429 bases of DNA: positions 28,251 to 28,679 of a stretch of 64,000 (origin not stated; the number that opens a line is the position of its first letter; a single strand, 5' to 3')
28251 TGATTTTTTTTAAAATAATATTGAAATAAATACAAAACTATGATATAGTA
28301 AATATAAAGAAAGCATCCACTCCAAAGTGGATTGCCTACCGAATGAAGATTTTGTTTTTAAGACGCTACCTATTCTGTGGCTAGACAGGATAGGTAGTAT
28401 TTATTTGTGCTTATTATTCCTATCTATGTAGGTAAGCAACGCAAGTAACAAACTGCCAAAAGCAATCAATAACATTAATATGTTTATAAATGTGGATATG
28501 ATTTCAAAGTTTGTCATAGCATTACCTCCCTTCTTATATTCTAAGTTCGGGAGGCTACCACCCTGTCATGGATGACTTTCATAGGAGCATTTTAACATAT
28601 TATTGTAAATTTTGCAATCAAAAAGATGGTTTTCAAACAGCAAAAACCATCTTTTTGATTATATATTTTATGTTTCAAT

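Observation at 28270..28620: Unannotated type I toxin-antitoxin-like locus: 38-aa Hol-Tox-like peptide with SD-sequestering leader and a convergent antisense sRNA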

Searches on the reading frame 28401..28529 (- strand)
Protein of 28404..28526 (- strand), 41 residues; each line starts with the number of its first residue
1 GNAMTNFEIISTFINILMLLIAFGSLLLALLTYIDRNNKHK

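Call 3: search_protein_families(library=pfam, proteins=[window:28404-28517:-], max_evalue=10)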
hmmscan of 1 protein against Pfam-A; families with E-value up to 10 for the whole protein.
seq(38 aa): 2 families
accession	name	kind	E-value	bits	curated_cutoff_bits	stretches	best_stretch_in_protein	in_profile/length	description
PF16935.10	Hol_Tox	-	1.1e-08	35.2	23.3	1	13-38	6-34/34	Putative Holin-like Toxin (Hol-Tox)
PF13253.11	DUF4044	-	0.2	11.6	21.8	1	2-29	6-33/33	Protein of unknown function (DUF4044)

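Call 6: search_protein_families(library=ncbifam, proteins=[window:28404-28517:-], max_evalue=10)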
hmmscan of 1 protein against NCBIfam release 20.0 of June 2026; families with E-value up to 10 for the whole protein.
seq(38 aa): 2 families
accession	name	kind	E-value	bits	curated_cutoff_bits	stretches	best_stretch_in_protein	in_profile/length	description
NF052249.1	ComI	equivalog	1.1e-05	25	55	1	14-38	7-30/30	competence inhibitor ComI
NF038235.1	retron_Ec48_2TM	equivalog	0.0061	16.2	65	1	4-36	55-87/219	retron Ec48 family effector membrane protein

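Call 11: find_homologous_proteins(query=window:28404-28526:-, max_evalue=0.01)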
Query seq(41 aa): no candidate shares three 5-residue words with the query. No homologue found.

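Call 13: find_encoding_contigs(protein=window:28401-28517:-, flank=3000, max_places=10)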
Protein window:28401-28517:- (38 aa): no gene with exactly this product is on record in the collection.

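Call 19: search_protein_representatives(protein=window:28404-28517:-)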
Query: 38 residues. Proteins with E-value up to 0.001 (for the whole library): 81; up to 1e-10: 0; up to 1e-30: 0. The best 81 are listed.
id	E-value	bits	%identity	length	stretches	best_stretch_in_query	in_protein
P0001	2.6e-06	42.1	61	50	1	1-38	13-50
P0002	3.4e-06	41.7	61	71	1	1-38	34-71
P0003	3.5e-06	41.7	63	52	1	1-38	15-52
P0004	3.8e-06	41.6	61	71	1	1-38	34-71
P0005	4.9e-06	41.2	59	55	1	1-37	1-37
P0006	5.7e-06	41.1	64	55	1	1-36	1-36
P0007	6.3e-06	40.9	61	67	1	1-38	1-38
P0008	8.2e-06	40.6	63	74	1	1-38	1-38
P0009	9.1e-06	40.4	68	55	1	1-37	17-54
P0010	9.5e-06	40.4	61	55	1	1-38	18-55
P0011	1.1e-05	40.2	66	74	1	1-38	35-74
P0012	1.2e-05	40.1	61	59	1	1-38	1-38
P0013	1.3e-05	40.0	63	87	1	1-38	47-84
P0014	1.3e-05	40.0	55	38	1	1-38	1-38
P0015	1.3e-05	39.9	61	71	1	1-36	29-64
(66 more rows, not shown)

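Call 26: find_homologous_proteins(query=A1, max_evalue=0.001)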
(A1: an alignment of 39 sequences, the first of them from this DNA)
Query A1 (39 sequences) (42 aa, profile of the alignment): 1803 proteins with E <= 0.001 among 2846 candidates; the best 120 are listed.
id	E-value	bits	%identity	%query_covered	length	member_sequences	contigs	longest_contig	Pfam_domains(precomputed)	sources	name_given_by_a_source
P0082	3.8e-20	89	58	90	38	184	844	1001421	PF16935.11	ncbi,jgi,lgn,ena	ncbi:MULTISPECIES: putative holin-like toxin [Bacillota]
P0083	6.1e-20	88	63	90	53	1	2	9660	PF16935.11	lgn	-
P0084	6.7e-20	88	63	90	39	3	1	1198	PF16935.11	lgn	-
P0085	7.6e-20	88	61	90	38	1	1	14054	PF16935.11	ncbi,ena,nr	ncbi:hypothetical protein IMSAGC013_00935 [Lachnospiraceae bacterium]|nr:hypothetical protein IMSAGC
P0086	8.6e-20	88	58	90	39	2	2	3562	PF16935.11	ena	-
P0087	9.0e-20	88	63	90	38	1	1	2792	PF16935.11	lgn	-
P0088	9.2e-20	88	59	93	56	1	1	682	PF16935.11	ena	-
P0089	9.8e-20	88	61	90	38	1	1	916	PF16935.11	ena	-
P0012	1.0e-19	88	61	90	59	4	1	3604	PF16935.11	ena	-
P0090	1.0e-19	88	59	93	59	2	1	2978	PF16935.11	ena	-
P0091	1.1e-19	88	61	90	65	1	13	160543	PF16935.11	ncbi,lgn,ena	-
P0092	1.1e-19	88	61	90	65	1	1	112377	PF16935.11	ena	-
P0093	1.1e-19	88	63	90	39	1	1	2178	PF16935.11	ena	-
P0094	1.1e-19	87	61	90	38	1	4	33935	PF16935.11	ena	-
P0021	1.1e-19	87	59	93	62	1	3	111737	PF16935.11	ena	-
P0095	1.1e-19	87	66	90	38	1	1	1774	PF16935.11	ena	-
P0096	1.2e-19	87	61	90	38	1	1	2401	PF16935.11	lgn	-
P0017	1.2e-19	87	61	90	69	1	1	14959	PF16935.11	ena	-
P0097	1.3e-19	87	58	90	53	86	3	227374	PF16935.11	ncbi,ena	-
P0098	1.3e-19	87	62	93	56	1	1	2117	PF16935.11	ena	-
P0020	1.4e-19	87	61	90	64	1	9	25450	PF16935.11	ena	-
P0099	1.4e-19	87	61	90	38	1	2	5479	PF16935.11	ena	-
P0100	1.4e-19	87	61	90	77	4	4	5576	PF16935.11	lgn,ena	-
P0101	1.4e-19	87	58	90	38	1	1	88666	PF16935.11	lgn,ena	-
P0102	1.4e-19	87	61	90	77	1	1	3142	PF16935.11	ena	-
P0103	1.5e-19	87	58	90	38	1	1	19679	PF16935.11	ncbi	-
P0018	1.5e-19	87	59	93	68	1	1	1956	PF16935.11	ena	-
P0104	1.6e-19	87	63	90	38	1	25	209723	PF16935.11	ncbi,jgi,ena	-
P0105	1.6e-19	87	61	90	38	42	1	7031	PF16935.11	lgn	-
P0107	1.7e-19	87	66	90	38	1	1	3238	PF16935.11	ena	-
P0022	1.7e-19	87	59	93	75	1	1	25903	PF16935.11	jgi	-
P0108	1.7e-19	87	55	90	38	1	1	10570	PF16935.11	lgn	-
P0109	1.9e-19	87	59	93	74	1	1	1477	PF16935.11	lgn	-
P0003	1.9e-19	87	62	93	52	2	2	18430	PF16935.11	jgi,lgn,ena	jgi:hypothetical protein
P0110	2.1e-19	87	58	90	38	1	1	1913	PF16935.11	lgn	-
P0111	2.2e-19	87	55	90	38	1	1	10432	PF16935.11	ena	-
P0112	2.3e-19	87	63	90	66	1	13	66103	PF16935.11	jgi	jgi:hypothetical protein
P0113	2.3e-19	86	59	93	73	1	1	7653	PF16935.11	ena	-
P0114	2.4e-19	86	63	90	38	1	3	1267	PF16935.11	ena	-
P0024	2.4e-19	86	58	90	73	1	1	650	PF16935.11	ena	-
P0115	2.5e-19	86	61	90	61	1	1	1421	PF16935.11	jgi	jgi:hypothetical protein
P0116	2.5e-19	86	63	90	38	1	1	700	PF16935.11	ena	-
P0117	2.6e-19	86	61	90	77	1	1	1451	PF16935.11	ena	-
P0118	2.7e-19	86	63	90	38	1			PF16935.11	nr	nr:putative holin-like toxin [uncultured Schaedlerella sp.]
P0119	2.7e-19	86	63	90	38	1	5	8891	PF16935.11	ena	-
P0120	2.8e-19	86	66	90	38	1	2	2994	PF16935.11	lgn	-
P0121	2.8e-19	86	58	90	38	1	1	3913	PF16935.11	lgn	-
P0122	2.9e-19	86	63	90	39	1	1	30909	PF16935.11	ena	-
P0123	2.9e-19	86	64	90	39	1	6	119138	PF16935.11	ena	-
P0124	3.0e-19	86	58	90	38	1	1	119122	PF16935.11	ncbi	-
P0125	3.1e-19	86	66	90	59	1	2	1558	PF16935.11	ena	-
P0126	3.1e-19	86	69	90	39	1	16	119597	PF16935.11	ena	-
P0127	3.1e-19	86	63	90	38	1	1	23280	PF16935.11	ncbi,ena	-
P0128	3.1e-19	86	61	90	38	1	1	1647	PF16935.11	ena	-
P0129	3.1e-19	86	66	90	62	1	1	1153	PF16935.11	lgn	-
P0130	3.1e-19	86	66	90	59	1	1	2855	PF16935.11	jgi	jgi:hypothetical protein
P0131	3.1e-19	86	63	90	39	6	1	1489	PF16935.11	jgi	jgi:hypothetical protein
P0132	3.2e-19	86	61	90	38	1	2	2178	PF16935.11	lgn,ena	-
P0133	3.2e-19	86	66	90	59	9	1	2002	PF16935.11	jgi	-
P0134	3.3e-19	86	66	90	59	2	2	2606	PF16935.11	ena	-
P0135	3.3e-19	86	66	90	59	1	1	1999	PF16935.11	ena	-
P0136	3.4e-19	86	63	90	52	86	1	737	PF16935.11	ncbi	-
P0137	3.5e-19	86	56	93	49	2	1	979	PF16935.11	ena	-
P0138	3.5e-19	86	58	90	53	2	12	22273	PF16935.11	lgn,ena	-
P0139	3.5e-19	86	58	90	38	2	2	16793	PF16935.11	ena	-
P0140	3.5e-19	86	56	93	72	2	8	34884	PF16935.11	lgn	-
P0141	3.7e-19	86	61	90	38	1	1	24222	PF16935.11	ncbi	-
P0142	3.7e-19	86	55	90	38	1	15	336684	PF16935.11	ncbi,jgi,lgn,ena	-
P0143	3.8e-19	86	62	90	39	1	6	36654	PF16935.11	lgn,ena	-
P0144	4.0e-19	86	61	90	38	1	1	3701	PF16935.11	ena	-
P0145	4.0e-19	86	61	90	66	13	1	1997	PF16935.11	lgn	-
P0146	4.1e-19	86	64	90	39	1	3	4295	PF16935.11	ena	-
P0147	4.2e-19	86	63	90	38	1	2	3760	PF16935.11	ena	-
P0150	4.6e-19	86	58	90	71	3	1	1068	PF16935.11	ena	-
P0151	4.7e-19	85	61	90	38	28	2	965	PF16935.11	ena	-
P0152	4.8e-19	85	66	90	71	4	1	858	PF16935.11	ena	-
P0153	4.9e-19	85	56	93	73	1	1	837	PF16935.11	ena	-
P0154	4.9e-19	85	61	90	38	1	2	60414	PF16935.11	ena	-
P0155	4.9e-19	85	66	90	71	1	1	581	PF16935.11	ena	-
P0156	4.9e-19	85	58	90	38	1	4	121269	PF16935.11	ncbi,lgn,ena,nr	ncbi:putative holin-like toxin [Dorea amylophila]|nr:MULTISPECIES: putative holin-like toxin [Dorea]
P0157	5.0e-19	85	66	90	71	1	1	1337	PF16935.11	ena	-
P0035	5.1e-19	85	56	93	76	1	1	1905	PF16935.11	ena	-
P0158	5.3e-19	85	61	90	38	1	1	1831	PF16935.11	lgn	-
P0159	5.3e-19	85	56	93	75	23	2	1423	PF16935.11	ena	-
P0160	5.4e-19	85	59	93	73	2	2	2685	PF16935.11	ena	-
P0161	5.4e-19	85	68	90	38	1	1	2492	PF16935.11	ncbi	-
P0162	5.5e-19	85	61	90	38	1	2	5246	PF16935.11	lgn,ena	-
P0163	5.5e-19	85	59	93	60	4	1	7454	PF16935.11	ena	-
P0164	5.5e-19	85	56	93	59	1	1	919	PF16935.11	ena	-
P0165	5.7e-19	85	61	90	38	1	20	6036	PF16935.11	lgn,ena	-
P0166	5.8e-19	85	63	90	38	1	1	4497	PF16935.11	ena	-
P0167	5.9e-19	85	60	95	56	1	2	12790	PF16935.11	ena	-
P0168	6.2e-19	85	63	90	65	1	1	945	PF16935.11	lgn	-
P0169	6.3e-19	85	66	90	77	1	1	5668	PF16935.11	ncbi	-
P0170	6.4e-19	85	67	90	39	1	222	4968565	PF16935.11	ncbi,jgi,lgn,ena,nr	ncbi:putative holin-like toxin [Lachnospiraceae bacterium 56-18]|nr:hypothetical protein IMSAG185_01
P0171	6.5e-19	85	58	90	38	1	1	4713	PF16935.11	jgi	-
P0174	6.6e-19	85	58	90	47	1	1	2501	PF16935.11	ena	-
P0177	6.7e-19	85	61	90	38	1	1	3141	PF16935.11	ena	-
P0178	6.9e-19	85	55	90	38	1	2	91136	PF16935.11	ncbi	-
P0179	6.9e-19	85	63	90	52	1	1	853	PF16935.11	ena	-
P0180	6.9e-19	85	58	90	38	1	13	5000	PF16935.11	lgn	-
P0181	7.0e-19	85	55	90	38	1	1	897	PF16935.11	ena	-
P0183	7.2e-19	85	66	90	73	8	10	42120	PF16935.11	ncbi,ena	-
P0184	7.3e-19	85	55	90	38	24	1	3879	PF16935.11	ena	-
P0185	7.3e-19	85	66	90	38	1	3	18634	PF16935.11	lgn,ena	-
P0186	7.5e-19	85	58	90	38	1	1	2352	PF16935.11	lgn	-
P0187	7.6e-19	85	63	90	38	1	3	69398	PF16935.11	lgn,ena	-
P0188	7.8e-19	85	55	90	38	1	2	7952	PF16935.11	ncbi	-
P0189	7.9e-19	85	56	93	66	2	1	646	PF16935.11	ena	-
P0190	8.1e-19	85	58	90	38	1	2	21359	PF16935.11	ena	-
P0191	8.1e-19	85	61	90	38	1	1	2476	PF16935.11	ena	-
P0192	8.3e-19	85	54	93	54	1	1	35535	PF16935.11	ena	-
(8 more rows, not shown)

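Call 28: find_encoding_contigs(protein=P0082, flank=800, max_places=10)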
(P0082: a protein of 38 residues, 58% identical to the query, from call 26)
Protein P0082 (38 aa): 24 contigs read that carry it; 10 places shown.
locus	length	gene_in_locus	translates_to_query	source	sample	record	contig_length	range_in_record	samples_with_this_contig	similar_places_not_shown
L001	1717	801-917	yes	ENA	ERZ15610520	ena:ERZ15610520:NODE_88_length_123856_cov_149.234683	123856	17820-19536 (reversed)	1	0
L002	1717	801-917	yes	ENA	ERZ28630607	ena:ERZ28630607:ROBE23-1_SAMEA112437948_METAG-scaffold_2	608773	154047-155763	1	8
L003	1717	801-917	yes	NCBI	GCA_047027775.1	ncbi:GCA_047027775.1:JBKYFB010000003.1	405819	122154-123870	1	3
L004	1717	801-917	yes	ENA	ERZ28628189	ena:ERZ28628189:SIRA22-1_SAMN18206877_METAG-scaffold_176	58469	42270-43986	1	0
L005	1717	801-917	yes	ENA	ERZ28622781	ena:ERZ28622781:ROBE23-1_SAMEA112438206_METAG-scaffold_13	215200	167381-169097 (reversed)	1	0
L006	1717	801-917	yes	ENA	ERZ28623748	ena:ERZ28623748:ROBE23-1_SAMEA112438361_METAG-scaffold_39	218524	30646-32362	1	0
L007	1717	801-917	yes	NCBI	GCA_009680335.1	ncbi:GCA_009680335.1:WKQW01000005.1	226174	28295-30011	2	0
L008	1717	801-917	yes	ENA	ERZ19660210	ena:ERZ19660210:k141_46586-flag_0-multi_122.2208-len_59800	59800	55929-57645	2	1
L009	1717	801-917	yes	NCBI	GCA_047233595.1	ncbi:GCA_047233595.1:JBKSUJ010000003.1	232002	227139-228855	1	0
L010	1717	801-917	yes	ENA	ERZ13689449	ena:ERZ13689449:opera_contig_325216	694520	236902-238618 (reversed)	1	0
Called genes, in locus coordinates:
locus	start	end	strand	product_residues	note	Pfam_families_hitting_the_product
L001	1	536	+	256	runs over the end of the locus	PF12746:GNAT_acetyltran, PF00583:Acetyltransf_1 (weak)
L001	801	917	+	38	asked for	PF16935:Hol_Tox (weak)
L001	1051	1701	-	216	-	PF13495:Phage_int_SAM_4, PF02899:Phage_int_SAM_1 (weak), PF00589:Phage_integrase, PF22823:MrpR_C_cat (weak)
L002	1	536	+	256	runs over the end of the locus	PF12746:GNAT_acetyltran, PF00583:Acetyltransf_1 (weak)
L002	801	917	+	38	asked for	PF16935:Hol_Tox (weak)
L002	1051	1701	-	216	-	PF13495:Phage_int_SAM_4, PF02899:Phage_int_SAM_1 (weak), PF00589:Phage_integrase, PF22823:MrpR_C_cat (weak)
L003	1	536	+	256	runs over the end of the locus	PF12746:GNAT_acetyltran, PF00583:Acetyltransf_1 (weak)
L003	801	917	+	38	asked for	PF16935:Hol_Tox (weak)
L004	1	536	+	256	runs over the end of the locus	PF12746:GNAT_acetyltran, PF00583:Acetyltransf_1 (weak)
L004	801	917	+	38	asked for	PF16935:Hol_Tox (weak)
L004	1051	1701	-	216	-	PF13495:Phage_int_SAM_4, PF02899:Phage_int_SAM_1 (weak), PF00589:Phage_integrase, PF22823:MrpR_C_cat (weak)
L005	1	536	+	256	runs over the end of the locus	PF12746:GNAT_acetyltran, PF00583:Acetyltransf_1 (weak)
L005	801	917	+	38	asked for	PF16935:Hol_Tox (weak)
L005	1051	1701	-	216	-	PF13495:Phage_int_SAM_4, PF02899:Phage_int_SAM_1 (weak), PF00589:Phage_integrase, PF22823:MrpR_C_cat (weak)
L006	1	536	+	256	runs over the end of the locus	PF12746:GNAT_acetyltran, PF00583:Acetyltransf_1 (weak)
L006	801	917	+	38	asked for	PF16935:Hol_Tox (weak)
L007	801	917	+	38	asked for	PF16935:Hol_Tox (weak)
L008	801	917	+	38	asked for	PF16935:Hol_Tox (weak)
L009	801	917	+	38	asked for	PF16935:Hol_Tox (weak)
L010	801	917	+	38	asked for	PF16935:Hol_Tox (weak)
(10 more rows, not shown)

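Call 29: find_encoding_contigs(protein=P0126, flank=800, max_places=6)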
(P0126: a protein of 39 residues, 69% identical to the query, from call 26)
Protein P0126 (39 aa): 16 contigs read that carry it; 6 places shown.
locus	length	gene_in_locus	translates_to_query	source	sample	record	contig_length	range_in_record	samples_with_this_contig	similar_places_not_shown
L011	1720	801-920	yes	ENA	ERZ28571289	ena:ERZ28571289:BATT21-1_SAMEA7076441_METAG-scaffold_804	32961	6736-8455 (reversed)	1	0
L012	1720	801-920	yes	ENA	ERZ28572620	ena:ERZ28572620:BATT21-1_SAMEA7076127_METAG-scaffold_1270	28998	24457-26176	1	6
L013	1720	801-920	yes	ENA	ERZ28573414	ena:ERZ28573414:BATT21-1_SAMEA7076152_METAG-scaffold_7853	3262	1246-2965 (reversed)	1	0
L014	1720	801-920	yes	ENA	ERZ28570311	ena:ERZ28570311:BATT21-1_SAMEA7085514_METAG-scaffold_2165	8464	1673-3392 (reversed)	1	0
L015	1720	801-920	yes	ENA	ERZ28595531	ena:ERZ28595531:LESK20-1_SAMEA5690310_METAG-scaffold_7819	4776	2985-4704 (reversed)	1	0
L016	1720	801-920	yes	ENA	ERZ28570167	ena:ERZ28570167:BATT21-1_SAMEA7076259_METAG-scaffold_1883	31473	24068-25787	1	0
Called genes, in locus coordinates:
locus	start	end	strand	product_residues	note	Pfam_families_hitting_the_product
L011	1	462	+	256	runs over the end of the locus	PF01209:Ubie_methyltran (weak), PF13489:Methyltransf_23, PF13847:Methyltransf_31, PF08241:Methyltransf_11, PF08242:Methyltransf_12, PF13649:Methyltransf_25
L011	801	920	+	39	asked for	PF16935:Hol_Tox (weak)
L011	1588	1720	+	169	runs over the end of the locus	PF04542:Sigma70_r2, PF08281:Sigma70_r4_2, PF04545:Sigma70_r4 (weak)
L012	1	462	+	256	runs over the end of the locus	PF01209:Ubie_methyltran (weak), PF13489:Methyltransf_23, PF13847:Methyltransf_31, PF08241:Methyltransf_11, PF08242:Methyltransf_12, PF13649:Methyltransf_25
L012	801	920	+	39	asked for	PF16935:Hol_Tox (weak)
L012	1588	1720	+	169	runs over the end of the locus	PF04542:Sigma70_r2, PF08281:Sigma70_r4_2, PF04545:Sigma70_r4 (weak)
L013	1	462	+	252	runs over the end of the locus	?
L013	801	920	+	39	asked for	PF16935:Hol_Tox (weak)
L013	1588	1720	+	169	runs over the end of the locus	PF04542:Sigma70_r2, PF08281:Sigma70_r4_2, PF04545:Sigma70_r4 (weak)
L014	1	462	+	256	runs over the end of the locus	PF01209:Ubie_methyltran (weak), PF13489:Methyltransf_23, PF13847:Methyltransf_31, PF08241:Methyltransf_11, PF08242:Methyltransf_12, PF13649:Methyltransf_25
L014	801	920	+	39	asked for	PF16935:Hol_Tox (weak)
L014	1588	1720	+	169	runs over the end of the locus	PF04542:Sigma70_r2, PF08281:Sigma70_r4_2, PF04545:Sigma70_r4 (weak)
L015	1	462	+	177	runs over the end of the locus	?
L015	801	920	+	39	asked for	PF16935:Hol_Tox (weak)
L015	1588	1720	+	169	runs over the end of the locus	PF04542:Sigma70_r2, PF08281:Sigma70_r4_2, PF04545:Sigma70_r4 (weak)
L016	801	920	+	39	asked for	PF16935:Hol_Tox (weak)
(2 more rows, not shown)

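Call 52: search_dna_similar(query=window:28404-28517:-, collection=phages, mode=protein, max_evalue=1, max_rows=25)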
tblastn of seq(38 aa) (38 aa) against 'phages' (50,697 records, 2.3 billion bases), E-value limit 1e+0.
No match.

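Call 53: search_dna_similar(query=window:28404-28517:-, collection=plasmids, mode=protein, max_evalue=1, max_rows=25)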
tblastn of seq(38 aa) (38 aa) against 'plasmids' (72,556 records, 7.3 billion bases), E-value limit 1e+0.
No match.
